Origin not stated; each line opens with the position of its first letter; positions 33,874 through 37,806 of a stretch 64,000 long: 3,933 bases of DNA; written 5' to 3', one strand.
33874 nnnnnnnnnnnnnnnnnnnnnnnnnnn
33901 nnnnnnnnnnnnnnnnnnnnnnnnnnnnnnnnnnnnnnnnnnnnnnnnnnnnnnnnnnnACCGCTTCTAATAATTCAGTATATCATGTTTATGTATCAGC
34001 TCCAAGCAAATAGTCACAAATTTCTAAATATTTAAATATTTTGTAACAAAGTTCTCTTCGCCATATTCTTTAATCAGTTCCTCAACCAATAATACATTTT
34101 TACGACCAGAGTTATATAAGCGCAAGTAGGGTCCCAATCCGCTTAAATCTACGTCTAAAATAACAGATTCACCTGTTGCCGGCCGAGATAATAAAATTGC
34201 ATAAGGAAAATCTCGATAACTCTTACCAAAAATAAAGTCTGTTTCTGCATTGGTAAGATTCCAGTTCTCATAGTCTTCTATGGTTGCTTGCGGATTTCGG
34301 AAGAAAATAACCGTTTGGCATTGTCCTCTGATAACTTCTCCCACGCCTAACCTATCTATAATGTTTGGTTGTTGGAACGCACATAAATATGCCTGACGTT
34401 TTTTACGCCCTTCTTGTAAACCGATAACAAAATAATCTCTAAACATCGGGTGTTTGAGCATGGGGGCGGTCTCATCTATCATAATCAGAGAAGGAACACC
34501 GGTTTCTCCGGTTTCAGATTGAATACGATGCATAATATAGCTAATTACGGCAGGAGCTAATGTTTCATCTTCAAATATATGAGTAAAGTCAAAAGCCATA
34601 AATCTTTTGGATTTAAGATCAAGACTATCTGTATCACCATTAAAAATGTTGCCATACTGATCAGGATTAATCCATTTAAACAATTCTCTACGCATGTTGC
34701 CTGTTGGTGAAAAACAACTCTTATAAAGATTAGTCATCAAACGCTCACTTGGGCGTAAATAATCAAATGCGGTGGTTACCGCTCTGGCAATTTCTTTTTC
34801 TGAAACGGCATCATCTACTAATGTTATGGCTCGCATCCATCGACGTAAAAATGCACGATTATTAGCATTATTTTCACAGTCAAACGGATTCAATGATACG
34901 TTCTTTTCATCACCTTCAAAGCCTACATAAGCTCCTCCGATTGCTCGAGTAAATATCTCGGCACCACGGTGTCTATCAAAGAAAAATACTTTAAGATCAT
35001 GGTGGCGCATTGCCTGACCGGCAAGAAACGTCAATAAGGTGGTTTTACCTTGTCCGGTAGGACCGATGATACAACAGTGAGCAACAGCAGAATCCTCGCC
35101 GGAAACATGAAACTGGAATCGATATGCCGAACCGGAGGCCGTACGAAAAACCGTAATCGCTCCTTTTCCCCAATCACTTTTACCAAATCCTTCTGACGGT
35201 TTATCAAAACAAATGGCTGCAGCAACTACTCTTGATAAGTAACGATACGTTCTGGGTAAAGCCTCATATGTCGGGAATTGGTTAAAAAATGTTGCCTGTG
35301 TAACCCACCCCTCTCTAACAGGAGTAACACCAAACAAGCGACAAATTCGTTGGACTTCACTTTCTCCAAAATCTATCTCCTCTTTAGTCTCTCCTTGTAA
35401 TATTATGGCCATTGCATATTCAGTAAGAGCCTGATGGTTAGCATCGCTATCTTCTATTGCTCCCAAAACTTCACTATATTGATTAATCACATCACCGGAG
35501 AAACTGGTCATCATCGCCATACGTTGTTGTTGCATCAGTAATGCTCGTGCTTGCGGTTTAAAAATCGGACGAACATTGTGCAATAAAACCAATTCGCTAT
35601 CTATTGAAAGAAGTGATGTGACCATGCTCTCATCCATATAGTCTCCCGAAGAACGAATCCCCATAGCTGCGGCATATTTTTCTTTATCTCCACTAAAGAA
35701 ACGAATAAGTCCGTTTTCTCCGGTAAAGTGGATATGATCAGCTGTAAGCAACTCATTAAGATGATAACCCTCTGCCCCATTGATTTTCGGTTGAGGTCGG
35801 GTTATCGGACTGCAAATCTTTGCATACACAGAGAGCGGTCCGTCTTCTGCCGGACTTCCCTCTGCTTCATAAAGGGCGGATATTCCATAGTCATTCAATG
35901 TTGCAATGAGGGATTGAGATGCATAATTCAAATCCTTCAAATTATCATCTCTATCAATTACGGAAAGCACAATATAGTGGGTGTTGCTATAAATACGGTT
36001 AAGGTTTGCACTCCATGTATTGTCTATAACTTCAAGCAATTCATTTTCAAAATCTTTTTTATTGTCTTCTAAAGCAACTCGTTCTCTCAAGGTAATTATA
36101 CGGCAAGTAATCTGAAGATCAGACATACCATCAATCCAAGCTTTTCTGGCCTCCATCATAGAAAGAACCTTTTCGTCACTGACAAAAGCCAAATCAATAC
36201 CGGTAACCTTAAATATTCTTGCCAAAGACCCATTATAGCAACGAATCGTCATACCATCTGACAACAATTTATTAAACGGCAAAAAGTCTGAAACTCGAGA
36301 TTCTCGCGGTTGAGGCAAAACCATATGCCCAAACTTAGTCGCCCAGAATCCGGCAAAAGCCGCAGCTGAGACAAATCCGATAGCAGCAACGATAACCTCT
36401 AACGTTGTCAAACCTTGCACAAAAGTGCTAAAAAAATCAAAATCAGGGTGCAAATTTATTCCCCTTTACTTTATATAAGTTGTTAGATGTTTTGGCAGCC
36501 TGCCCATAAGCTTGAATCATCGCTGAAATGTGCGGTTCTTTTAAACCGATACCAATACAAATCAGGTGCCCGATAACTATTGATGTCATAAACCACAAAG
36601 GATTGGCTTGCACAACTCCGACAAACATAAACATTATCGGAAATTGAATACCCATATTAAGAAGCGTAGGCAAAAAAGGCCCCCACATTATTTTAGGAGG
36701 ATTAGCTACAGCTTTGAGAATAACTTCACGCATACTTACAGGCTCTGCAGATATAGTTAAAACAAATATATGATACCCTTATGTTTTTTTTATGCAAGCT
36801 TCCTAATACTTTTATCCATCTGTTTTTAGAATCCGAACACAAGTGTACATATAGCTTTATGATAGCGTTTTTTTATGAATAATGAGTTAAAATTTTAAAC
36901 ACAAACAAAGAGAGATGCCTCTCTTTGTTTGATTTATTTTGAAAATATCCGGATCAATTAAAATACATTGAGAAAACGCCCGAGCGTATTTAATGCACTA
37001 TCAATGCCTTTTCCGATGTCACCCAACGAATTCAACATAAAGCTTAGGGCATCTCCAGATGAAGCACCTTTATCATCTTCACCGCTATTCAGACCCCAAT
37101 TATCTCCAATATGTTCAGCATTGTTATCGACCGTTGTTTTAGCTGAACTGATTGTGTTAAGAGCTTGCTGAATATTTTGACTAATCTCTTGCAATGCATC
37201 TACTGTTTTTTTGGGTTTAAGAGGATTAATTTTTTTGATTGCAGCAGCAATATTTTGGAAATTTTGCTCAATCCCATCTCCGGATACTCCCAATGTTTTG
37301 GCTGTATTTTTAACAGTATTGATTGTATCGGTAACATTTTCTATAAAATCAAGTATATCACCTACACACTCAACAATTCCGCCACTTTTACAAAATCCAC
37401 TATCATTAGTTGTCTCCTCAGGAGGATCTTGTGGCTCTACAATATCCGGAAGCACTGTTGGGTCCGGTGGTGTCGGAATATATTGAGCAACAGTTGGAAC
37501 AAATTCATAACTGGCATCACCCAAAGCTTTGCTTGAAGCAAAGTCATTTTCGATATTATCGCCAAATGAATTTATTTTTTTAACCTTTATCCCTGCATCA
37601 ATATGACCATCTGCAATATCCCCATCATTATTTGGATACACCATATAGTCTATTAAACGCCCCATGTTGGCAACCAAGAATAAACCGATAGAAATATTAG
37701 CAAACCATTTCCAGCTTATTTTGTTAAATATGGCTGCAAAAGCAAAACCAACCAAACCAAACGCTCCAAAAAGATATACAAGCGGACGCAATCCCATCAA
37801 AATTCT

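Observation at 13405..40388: Locus-level picture: a Cag-like expansion of an rvh-type T4SS, with VirB1, a recognisable VirB5 and VirD4 missing from the window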

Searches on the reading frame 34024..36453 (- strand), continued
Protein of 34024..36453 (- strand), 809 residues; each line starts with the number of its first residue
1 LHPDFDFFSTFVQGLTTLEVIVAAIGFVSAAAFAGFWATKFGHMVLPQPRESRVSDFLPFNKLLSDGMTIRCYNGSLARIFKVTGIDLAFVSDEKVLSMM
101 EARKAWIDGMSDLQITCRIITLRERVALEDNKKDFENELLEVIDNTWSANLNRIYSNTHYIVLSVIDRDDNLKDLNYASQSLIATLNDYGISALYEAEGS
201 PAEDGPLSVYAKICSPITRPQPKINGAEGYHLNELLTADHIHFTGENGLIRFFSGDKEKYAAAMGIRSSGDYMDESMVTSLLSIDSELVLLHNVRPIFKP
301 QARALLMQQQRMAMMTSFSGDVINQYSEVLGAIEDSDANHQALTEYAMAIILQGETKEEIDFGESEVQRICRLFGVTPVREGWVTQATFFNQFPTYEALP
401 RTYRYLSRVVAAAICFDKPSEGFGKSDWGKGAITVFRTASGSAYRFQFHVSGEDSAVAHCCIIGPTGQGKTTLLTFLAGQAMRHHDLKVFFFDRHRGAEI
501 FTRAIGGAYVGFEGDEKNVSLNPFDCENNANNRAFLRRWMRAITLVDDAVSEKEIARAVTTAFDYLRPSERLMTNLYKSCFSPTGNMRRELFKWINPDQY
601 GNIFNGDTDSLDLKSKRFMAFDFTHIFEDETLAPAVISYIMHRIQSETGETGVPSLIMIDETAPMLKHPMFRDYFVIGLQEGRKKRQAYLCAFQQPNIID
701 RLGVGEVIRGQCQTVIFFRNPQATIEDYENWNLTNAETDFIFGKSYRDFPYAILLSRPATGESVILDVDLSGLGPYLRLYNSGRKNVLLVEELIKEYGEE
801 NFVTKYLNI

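Call 97: find_encoding_contigs(protein=P0313, flank=10000, max_places=1)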
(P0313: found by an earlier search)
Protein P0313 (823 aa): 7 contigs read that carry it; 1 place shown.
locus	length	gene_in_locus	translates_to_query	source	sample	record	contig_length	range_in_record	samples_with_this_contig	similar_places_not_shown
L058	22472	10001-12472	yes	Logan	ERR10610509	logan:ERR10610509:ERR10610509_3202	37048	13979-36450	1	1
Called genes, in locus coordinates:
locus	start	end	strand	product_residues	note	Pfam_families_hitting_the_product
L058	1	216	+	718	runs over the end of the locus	PF01138:RNase_PH, PF03725:RNase_PH_C, PF03726:PNPase, PF01138:RNase_PH, PF00013:KH_1, PF00575:S1, PF23459:S1_RRP5 (weak)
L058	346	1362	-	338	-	PF13606:Ank_3 (faint), PF12796:Ank_2, PF13857:Ank_5, PF00023:Ank (weak), PF13637:Ank_4 (faint), PF12796:Ank_2, PF13857:Ank_5, PF00023:Ank (weak)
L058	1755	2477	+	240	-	-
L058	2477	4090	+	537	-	-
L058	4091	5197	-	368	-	PF03739:LptF_LptG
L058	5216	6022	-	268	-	-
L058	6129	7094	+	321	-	PF00437:T2SSE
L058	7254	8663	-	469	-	PF08245:Mur_ligase_M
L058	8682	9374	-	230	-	-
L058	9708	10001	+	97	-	-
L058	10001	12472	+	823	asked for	PF03135:CagE_TrbE_VirB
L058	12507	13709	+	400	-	PF00768:Peptidase_S11, PF13354:Beta-lactamase2, PF05036:SPOR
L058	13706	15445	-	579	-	PF00133:tRNA-synt_1, PF01406:tRNA-synt_1e (faint), PF09334:tRNA-synt_1g, PF08264:Anticodon_1 (weak), PF19303:Anticodon_3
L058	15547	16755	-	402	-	-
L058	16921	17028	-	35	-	-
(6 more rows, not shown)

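Call 108: search_solved_structures(query=window:34024-36453:-, max_evalue=0.001)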
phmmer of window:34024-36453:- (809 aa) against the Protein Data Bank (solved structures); distinct sequences matched with E-value up to 0.001: 3.
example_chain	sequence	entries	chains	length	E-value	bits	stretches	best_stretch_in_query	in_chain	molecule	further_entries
7o41_A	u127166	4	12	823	1e-42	149.6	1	178-744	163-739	TrwK protein | Type IV secretion system protein virB4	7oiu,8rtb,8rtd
7o43_A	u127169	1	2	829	1e-42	149.6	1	178-744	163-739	TrwK protein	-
7o42_A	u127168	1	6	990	2.1e-42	148.6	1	178-744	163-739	TrwK protein,Protein hcp1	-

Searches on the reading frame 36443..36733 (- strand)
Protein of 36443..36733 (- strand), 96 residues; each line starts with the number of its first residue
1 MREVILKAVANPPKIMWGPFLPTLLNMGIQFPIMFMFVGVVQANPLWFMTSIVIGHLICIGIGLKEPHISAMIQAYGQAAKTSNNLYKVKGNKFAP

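Call 5: search_protein_families(library=pfam, max_evalue=0.01, proteins=[window:36443-36733:-])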
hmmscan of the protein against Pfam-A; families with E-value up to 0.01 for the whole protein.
window:36443-36733:- (96 aa): 0 families

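Call 18: search_protein_families(library=ncbifam, max_evalue=0.01, proteins=[window:36443-36733:-])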
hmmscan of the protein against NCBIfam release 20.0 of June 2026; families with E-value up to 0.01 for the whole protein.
window:36443-36733:- (96 aa): 0 families

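Call 50: search_protein_families(library=pfam, max_evalue=1, proteins=[window:36443-36733:-])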
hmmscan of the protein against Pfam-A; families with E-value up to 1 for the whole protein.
window:36443-36733:- (96 aa): 0 families

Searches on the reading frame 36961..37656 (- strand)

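Call 50: search_protein_families(library=pfam, max_evalue=1, proteins=[window:36961-37656:-])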
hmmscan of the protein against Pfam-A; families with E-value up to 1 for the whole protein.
window:36961-37656:- (232 aa): 11 families
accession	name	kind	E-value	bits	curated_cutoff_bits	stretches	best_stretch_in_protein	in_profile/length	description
PF11727.13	ISG65-75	-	0.0018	18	25.1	1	100-184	42-127/281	Invariant surface glycoprotein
PF12205.13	GIT1_C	-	0.0069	17.1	25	1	101-180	4-75/110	G protein-coupled receptor kinase-interacting protein 1 C term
PF06013.18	WXG100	-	0.067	13.9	27.3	0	151-188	5-42/86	Proteins of 100 residues with WXG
PF04201.20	TPD52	-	0.11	13.2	25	1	133-174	24-65/108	Tumour protein D52 family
PF01865.21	PhoU_div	-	0.15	11.8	24.4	1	100-167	79-146/214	Protein of unknown function DUF47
PF17561.7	TssO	-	0.21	12.2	29.2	1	100-183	52-134/148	Type VI secretion system, TssO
PF04614.17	Pex19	-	0.24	11.5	22.2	1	141-212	50-113/249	Pex19 protein family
PF12116.14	SpoIIID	-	0.25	11.9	27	1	105-145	12-49/82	Stage III sporulation protein D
PF07889.17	DUF1664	-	0.34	11.4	34.6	0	153-185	41-73/124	Protein of unknown function (DUF1664)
PF08651.15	DASH_Duo1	-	0.49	10.7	25.4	0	149-174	17-42/74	DASH complex subunit Duo1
PF06419.17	COG6_N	-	0.61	10.7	27.4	0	132-182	34-79/114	Conserved oligomeric complex COG6, N-terminal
